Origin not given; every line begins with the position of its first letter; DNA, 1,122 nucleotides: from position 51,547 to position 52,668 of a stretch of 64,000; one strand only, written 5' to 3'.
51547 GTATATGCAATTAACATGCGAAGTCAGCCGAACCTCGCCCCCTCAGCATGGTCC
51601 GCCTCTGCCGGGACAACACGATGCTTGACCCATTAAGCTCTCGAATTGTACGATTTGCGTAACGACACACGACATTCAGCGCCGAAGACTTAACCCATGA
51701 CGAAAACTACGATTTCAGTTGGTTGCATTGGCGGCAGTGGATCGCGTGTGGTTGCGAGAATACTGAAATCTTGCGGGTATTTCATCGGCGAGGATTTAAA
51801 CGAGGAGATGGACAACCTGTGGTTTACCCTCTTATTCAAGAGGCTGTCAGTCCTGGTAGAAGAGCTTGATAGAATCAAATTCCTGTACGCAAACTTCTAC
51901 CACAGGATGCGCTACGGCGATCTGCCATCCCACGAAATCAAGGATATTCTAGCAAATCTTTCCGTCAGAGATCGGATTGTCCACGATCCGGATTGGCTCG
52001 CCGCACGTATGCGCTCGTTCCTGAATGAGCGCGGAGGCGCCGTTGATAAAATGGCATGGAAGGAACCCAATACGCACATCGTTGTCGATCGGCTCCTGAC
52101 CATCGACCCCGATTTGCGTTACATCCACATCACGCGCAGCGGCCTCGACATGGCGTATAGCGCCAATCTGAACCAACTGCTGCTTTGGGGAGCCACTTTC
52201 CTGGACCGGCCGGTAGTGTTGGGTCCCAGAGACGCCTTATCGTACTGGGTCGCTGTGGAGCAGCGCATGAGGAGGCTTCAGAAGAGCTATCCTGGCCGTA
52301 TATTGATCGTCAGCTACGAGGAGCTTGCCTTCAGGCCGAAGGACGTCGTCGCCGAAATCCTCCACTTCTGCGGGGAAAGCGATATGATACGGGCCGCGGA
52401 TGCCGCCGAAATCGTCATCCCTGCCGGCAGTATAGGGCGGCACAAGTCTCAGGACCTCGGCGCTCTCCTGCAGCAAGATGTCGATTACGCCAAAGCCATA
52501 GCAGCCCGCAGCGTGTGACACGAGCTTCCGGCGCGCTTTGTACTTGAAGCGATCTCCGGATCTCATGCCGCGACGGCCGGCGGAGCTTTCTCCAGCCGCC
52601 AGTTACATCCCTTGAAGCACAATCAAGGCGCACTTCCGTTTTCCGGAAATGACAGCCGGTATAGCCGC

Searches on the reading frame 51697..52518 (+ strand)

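Call 67: search_protein_families(library=pfam, proteins=[window:51697-52518:+], max_evalue=0.001)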
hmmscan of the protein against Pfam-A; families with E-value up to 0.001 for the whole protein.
window:51697-52518:+ (273 aa): 2 families
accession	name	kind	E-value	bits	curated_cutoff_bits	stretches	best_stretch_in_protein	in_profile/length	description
PF13469.12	Sulfotransfer_3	-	1.9e-11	45.1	27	1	92-227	78-212/216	Sulfotransferase family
PF00685.33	Sulfotransfer_1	-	8.8e-07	29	22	1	125-228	74-182/255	Sulfotransferase domain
